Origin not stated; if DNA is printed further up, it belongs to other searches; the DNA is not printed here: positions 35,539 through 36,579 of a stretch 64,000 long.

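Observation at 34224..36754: Compact type II restriction-modification island (DPPY methyltransferase + Cys4-HNH nuclease) inserted next to a tandem tRNA-Val pair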

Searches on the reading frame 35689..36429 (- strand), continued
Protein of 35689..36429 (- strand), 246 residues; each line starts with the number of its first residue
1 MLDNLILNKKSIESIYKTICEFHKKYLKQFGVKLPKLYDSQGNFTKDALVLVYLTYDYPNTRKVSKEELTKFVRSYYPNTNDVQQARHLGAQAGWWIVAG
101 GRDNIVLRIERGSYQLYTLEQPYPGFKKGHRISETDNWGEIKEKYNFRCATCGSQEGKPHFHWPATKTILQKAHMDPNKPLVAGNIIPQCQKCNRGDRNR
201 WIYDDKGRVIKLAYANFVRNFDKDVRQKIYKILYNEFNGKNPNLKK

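Call 44: find_encoding_contigs(protein=P0184, flank=4000, max_places=2)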
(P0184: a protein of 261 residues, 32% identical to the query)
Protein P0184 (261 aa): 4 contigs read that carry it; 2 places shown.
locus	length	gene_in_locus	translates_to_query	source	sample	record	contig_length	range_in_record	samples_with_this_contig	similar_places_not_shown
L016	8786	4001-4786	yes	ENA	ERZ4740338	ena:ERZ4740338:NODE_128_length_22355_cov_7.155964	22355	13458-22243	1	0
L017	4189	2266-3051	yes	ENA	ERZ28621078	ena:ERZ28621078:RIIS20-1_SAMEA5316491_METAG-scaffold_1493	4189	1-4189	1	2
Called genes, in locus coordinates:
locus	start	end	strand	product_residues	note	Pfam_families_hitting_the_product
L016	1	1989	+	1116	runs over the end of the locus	PF13643:DUF4145 (faint), PF04313:HSDR_N (weak), PF00270:DEAD, PF04851:ResIII, PF18766:SWI2_SNF2, PF00271:Helicase_C (faint), PF08463:EcoEI_R_C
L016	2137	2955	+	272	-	-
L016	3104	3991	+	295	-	PF01170:UPF0020 (faint), PF13649:Methyltransf_25 (faint), PF01555:N6_N4_Mtase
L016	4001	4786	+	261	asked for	-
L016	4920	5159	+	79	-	-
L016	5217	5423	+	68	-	-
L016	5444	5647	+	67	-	-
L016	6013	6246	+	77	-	-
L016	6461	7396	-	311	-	-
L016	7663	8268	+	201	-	-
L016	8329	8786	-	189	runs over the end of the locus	?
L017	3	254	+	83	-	?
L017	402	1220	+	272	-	-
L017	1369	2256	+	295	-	PF01170:UPF0020 (faint), PF13649:Methyltransf_25 (faint), PF01555:N6_N4_Mtase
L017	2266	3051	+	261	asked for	-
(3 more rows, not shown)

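Call 45: find_encoding_contigs(protein=P0225, flank=4000, max_places=2)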
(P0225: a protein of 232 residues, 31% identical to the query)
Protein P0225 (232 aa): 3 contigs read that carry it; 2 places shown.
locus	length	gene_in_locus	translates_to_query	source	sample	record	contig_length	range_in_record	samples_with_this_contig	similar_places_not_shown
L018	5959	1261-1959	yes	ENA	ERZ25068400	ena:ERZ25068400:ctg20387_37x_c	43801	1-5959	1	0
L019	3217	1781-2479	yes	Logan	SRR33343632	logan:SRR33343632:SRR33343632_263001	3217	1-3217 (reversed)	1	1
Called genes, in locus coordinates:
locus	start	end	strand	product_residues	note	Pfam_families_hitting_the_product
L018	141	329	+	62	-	-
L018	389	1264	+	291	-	PF01555:N6_N4_Mtase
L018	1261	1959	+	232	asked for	-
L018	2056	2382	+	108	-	-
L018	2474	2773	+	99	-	-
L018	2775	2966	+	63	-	-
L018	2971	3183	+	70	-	-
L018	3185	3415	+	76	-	-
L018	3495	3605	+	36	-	-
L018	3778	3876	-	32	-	-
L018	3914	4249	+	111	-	-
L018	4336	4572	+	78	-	-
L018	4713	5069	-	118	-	-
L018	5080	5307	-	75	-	-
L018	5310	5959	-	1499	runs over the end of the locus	PF05345:He_PIG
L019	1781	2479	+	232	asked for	-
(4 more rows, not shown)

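Call 46: list_cluster_members(proteins=[P0121, P0123, P0125, P0137, P0144, P0162, P0184, P0225, P0145, P0147])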
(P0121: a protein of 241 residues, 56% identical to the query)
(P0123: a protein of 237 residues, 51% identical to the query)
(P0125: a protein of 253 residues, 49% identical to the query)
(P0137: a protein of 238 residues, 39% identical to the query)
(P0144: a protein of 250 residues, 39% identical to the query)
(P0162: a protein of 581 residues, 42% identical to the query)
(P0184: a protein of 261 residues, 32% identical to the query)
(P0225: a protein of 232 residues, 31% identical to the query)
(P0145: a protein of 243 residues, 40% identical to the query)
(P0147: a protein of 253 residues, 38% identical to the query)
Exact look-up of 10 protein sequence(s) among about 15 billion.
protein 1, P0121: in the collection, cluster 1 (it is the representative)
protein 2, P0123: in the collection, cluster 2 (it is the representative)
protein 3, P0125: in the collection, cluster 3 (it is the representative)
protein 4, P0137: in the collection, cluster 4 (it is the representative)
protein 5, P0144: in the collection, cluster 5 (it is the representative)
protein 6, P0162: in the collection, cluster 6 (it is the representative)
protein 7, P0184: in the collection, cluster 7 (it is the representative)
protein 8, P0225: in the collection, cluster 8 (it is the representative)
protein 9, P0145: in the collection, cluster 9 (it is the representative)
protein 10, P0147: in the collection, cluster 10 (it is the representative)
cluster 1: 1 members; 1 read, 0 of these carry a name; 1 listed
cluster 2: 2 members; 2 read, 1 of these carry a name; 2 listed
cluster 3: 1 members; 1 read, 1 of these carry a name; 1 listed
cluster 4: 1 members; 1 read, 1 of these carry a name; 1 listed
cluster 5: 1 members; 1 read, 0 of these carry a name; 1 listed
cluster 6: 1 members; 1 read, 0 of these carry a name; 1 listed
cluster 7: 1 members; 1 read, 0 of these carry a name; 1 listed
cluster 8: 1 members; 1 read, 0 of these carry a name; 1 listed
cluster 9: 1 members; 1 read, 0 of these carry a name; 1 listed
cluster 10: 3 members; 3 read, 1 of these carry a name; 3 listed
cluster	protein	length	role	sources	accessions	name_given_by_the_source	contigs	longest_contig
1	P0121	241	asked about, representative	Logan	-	-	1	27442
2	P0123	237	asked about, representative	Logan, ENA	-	-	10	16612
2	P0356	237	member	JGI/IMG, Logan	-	hypothetical protein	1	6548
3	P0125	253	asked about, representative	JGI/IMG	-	hypothetical protein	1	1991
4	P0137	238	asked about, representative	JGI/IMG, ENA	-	5-methylcytosine-specific restriction endonuclease McrA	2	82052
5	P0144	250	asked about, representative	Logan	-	-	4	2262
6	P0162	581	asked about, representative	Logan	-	-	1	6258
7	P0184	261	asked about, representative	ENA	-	-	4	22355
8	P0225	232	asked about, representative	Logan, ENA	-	-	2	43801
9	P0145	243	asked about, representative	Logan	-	-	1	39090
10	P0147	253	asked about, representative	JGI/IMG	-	hypothetical protein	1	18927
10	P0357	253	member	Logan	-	-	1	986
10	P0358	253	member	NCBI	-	-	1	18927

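Call 47: search_dna_similar(query=window:35689-36429:-, collection=plasmids, mode=protein, max_evalue=0.001)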
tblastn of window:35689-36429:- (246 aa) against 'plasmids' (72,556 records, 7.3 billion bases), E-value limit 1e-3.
Records with a match: 2; places in all: 2; records where one place covers at least 80% of the query: 0.
Best place of each record, by identity: <60% 2.
By first word of the organism name: Thermus 2.
By predicted mobility (MOB-suite, as given by PLSDB): non-mobilizable 2.
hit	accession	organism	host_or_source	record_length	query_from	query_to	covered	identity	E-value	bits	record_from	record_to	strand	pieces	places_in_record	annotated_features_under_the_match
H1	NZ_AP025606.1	Thermus thermophilus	-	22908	37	213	72%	42.9%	3e-29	122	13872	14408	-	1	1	hypothetical protein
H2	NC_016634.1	Thermus sp. CCB_US3_UF1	-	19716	82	213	54%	39.6%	3e-17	87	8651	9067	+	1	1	hypothetical protein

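Call 48: search_dna_similar(query=window:35689-36429:-, collection=phages, mode=protein, max_evalue=0.001)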
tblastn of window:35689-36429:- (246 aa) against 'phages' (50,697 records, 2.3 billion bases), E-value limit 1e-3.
No match.

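Call 49: get_annotated_region(hit=H1, flank=4000)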
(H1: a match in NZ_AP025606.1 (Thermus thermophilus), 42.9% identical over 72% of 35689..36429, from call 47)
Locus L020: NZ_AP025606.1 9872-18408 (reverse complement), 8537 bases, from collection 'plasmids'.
description: Thermus thermophilus strain SNM1-7 plasmid pTthSNM1-7d, complete sequence
organism: Thermus thermophilus (NCBI taxid 274)
taxonomy: Bacteria; Deinococcota; Deinococci; Thermales; Thermaceae; Thermus; Thermus thermophilus
host: -; source: -; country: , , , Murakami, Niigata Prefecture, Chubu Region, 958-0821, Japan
typing (MOB-suite, as given by PLSDB): non-mobilizable; replicon rep_cluster_193
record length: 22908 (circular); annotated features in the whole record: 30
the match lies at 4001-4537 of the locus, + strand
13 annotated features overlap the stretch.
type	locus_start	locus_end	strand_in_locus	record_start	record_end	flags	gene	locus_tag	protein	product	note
CDS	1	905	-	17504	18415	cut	-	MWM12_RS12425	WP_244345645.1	ATP-binding protein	-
CDS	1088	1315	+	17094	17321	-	-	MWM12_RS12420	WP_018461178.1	ribbon-helix-helix protein, CopG family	GO:0006355 - regulation of DNA-templated transcription [Evidence IEA]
CDS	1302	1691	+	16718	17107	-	-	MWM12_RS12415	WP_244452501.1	type II toxin-antitoxin system VapC family toxin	-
CDS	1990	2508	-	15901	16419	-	-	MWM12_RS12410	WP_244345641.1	hypothetical protein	-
CDS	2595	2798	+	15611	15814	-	-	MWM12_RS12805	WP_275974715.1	helix-turn-helix domain-containing protein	-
CDS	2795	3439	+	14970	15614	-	-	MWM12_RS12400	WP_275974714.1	ParA family protein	-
CDS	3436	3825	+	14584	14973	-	-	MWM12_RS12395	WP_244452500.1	ATPase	-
CDS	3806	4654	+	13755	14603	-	-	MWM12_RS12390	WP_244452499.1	hypothetical protein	-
CDS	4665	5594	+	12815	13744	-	-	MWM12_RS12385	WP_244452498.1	site-specific DNA-methyltransferase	GO:0009307 - DNA restriction-modification system [Evidence IEA]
CDS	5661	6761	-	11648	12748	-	-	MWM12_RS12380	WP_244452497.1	transposase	GO:0006313 - DNA transposition [Evidence IEA]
CDS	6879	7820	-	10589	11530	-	-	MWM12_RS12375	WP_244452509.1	tyrosine-type recombinase/integrase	GO:0015074 - DNA integration [Evidence IEA]; GO:0006310 - DNA recombination [Evidence IEA]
CDS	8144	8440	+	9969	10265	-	-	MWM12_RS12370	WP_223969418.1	helix-turn-helix domain-containing protein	-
CDS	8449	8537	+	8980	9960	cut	-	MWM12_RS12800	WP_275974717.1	hypothetical protein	-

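Call 50: get_annotated_region(hit=H2, flank=4000)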
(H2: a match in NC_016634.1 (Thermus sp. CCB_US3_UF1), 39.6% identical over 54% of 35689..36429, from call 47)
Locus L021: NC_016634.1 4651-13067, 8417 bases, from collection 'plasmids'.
description: Thermus sp. CCB_US3_UF1 plasmid pTCCB09, complete sequence
organism: Thermus sp. CCB_US3_UF1 (NCBI taxid 1111069)
taxonomy: Bacteria; Deinococcota; Deinococci; Thermales; Thermaceae; Thermus; Thermus sp. CCB US3 UF1
host: -; source: -; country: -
typing (MOB-suite, as given by PLSDB): non-mobilizable
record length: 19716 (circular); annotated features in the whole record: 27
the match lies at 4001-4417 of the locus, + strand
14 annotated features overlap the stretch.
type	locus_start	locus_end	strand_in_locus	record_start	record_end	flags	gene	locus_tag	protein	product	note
CDS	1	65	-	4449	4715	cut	-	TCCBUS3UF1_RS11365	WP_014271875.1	hypothetical protein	-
CDS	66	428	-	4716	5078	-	-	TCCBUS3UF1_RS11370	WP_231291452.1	hypothetical protein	-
CDS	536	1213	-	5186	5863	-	-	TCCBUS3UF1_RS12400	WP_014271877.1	TolC family protein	-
CDS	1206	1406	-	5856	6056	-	-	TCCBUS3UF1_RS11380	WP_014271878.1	hypothetical protein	-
CDS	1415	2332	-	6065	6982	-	-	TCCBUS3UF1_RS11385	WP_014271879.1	AAA family ATPase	-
CDS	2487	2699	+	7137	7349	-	-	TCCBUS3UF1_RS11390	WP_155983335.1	helix-turn-helix domain-containing protein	-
CDS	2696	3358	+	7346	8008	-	-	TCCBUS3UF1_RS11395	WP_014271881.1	ParA family protein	-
CDS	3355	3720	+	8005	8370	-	-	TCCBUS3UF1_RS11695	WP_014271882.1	hypothetical protein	-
CDS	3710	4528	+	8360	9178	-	-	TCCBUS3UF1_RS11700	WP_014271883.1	hypothetical protein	-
CDS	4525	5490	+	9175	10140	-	-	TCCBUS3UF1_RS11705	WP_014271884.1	site-specific DNA-methyltransferase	GO:0009307 - DNA restriction-modification system [Evidence IEA]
CDS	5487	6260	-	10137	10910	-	-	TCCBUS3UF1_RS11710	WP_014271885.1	hypothetical protein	-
CDS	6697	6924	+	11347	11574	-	-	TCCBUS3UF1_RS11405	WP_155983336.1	hypothetical protein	-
CDS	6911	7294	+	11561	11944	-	-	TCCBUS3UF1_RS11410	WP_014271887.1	PIN domain-containing protein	-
CDS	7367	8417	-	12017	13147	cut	-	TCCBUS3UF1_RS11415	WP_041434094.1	transposase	GO:0006313 - DNA transposition [Evidence IEA]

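Call 56: fold_search(model_id=the predicted structure, library=pdb)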
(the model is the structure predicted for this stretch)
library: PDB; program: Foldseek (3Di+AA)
matches with E <= 10: 144; with E <= 0.001: 0
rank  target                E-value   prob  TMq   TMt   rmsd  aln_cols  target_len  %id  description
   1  9k31_A                1.2e-02  0.97  0.20  0.08  14.3       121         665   18  Cryo-EM structure of the YnpsCas9-guide RNA-target DNA complex (released 2026-02-04)
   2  8fmh_B                1.6e-01  0.84  0.19  0.13   6.2        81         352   18  Structure of CBASS Cap5 from Pseudomonas syringae as an activated tetramer with the cyclic dinucleotide 3'2'-c-dGAMP l (released 2024-02-07)
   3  8fm1_J                1.6e-01  0.66  0.19  0.14  10.9        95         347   16  Structure of CBASS Cap5 from Pseudomonas syringae in the absence of a ligand (apo form dimer) (released 2024-02-07)
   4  8fmh_H                1.6e-01  0.66  0.18  0.13  10.8       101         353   13  Structure of CBASS Cap5 from Pseudomonas syringae as an activated tetramer with the cyclic dinucleotide 3'2'-c-dGAMP l (released 2024-02-07)
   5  9dih_A                1.9e-01  0.75  0.18  0.13   5.4        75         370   12  CBASS Pseudomonas syringae Cap5 tetramer with DNA duplex and 3'2'-c-diAMP cyclic dinucleotide ligand (released 2025-06-18)
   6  9nlg_D                2.2e-01  0.57  0.18  0.13  11.2       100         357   14  CBASS Pseudomonas syringae Cap5 tetramer with 3'2'-c-GAMP cyclic dinucleotide ligand (His56Ala mutant without Mg2+ ion (released 2025-06-18)
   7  8fmh_E                2.5e-01  0.85  0.19  0.13   4.8        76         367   14  Structure of CBASS Cap5 from Pseudomonas syringae as an activated tetramer with the cyclic dinucleotide 3'2'-c-dGAMP l (released 2024-02-07)
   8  8fmf_C                4.4e-01  0.77  0.19  0.13   4.8        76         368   13  Structure of CBASS Cap5 from Pseudomonas syringae as an activated tetramer with the cyclic dinucleotide 3'2'-c-diAMP l (released 2024-02-07)
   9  8fmh_C                4.6e-01  0.75  0.19  0.13   4.8        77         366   14  Structure of CBASS Cap5 from Pseudomonas syringae as an activated tetramer with the cyclic dinucleotide 3'2'-c-dGAMP l (released 2024-02-07)
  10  9dif_A                4.6e-01  0.75  0.19  0.13   4.8        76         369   13  CBASS Pseudomonas syringae Cap5 tetramer with DNA duplex and 3'2'-c-GAMP cyclic dinucleotide ligand (released 2025-06-18)
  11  8fmg_B                4.6e-01  0.41  0.19  0.14  10.6       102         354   13  Structure of CBASS Cap5 from Pseudomonas syringae as an activated tetramer with the cyclic dinucleotide 3'2'-c-diAMP l (released 2024-02-07)
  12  8fm1_F                5.3e-01  0.41  0.19  0.14  10.9        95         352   13  Structure of CBASS Cap5 from Pseudomonas syringae in the absence of a ligand (apo form dimer) (released 2024-02-07)
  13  6ghc_B                5.6e-01  0.18  0.21  0.18  12.2       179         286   14  Modification dependent EcoKMcrA restriction endonuclease (released 2018-08-08)
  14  5zux_MODEL_1_A        6.0e-01  0.35  0.20  0.46   5.6        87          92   14  Solution Structure of the DNA complex of the C-terminal Domain of Rok (released 2018-10-17)
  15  8fmf_A                6.3e-01  0.69  0.19  0.13   4.7        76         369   14  Structure of CBASS Cap5 from Pseudomonas syringae as an activated tetramer with the cyclic dinucleotide 3'2'-c-diAMP l (released 2024-02-07)
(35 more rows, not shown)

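Call 65: find_related_loci(query=A1, collection=genome_contigs, flank=5000)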
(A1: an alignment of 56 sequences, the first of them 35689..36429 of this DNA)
Query A1 (246 aa) in genome_contigs; peptide patterns used: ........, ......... (x = any residue, [..] = any of these).
214 stretches matched a pattern; 187 encode a relative of the query (tblastn E <= 1e-3); the best 80 are kept; 80 distinct loci.
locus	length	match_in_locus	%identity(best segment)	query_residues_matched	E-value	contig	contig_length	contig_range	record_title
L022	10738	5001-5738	93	1-246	3e-160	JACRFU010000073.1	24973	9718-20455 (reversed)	MAG: Candidatus Magasanikbacteria bacterium isolate NC_groundwater_1733_Pr3_B-0.1um_45_36 SR-2_scaffold_141_4160326, who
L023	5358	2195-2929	93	1-245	6e-161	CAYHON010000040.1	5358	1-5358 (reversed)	MAG TPA_asm: uncultured Candidatus Saccharibacteria bacterium isolate ERP119705_co14_178 genome assembly, contig: NODE_2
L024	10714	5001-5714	94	1-238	6e-157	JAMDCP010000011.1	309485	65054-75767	MAG: Deltaproteobacteria bacterium isolate FK_Sedi_B_Bin.167 NODE_10_length_309485_cov_471.253, whole genome shotgun seq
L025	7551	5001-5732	91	1-244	1e-153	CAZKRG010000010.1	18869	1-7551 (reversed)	MAG TPA_asm: uncultured Candidatus Saccharibacteria bacterium isolate SRP093762_co1_1 genome assembly, contig: NODE_1753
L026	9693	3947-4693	89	1-245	1e-153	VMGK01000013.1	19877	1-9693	MAG: Candidatus Berkelbacteria bacterium Licking1014_7 CEN89_scaffold_2229, whole genome shotgun sequence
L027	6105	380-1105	90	1-242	3e-152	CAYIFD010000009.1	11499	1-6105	MAG TPA_asm: uncultured Candidatus Saccharibacteria bacterium isolate ERP119705_co1_800 genome assembly, contig: NODE_75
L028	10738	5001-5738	89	1-246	5e-152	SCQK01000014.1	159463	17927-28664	MAG: Patescibacteria group bacterium isolate DP16D_bin.9 DP16D_bin.9-114292, whole genome shotgun sequence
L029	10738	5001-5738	88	1-246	2e-151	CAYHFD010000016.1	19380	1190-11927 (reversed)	MAG TPA_asm: uncultured Candidatus Saccharibacteria bacterium isolate ERP119705_co11_13 genome assembly, contig: NODE_24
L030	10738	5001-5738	88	1-246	6e-151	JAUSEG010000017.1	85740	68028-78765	MAG: bacterium isolate E14_maxbin.173 E14_k141_1222770, whole genome shotgun sequence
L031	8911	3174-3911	87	1-246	1e-150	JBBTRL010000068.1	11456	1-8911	MAG: Patescibacteria group bacterium isolate H52-bin103_1 H52_bin103_1_000000000068, whole genome shotgun sequence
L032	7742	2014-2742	87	1-243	2e-150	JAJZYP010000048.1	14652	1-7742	MAG: bacterium isolate TL1-5.bin36 NODE_5213_length_14652_cov_1.736661, whole genome shotgun sequence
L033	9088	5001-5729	88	1-243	9e-151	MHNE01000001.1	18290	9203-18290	MAG: Candidatus Portnoybacteria bacterium RIFCSPLOWO2_01_FULL_43_11 rifcsplowo2_01_scaffold_11079, whole genome shotgun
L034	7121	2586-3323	87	1-246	4e-150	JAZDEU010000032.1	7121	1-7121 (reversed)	MAG: bacterium isolate MEGAHIT-group-0.164 k141_13066426, whole genome shotgun sequence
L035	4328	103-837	88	1-245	1e-152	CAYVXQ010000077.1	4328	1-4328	MAG TPA_asm: uncultured Candidatus Saccharibacteria bacterium isolate binchicken_co387_140 genome assembly, contig: NODE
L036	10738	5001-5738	88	1-246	4e-149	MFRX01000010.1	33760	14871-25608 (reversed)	MAG: Candidatus Moranbacteria bacterium RIFCSPHIGHO2_02_FULL_40_12b rifcsphigho2_02_scaffold_1613, whole genome shotgun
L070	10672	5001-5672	82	1-224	3e-129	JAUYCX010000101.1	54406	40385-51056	MAG: Candidatus Omnitrophota bacterium isolate C20_maxbin.112_sub C20_k141_707875, whole genome shotgun sequence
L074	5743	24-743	73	1-241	1e-123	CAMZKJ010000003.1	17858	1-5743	uncultured Candidatus Gracilibacteria bacterium isolate RB_MAG_00019 genome assembly, contig: RB_MAG_00019_000000000001,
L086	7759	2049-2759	69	7-242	7e-117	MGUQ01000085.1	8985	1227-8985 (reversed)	MAG: Elusimicrobia bacterium RIFCSPLOWO2_01_FULL_54_10 rifcsplowo2_01_scaffold_40087, whole genome shotgun sequence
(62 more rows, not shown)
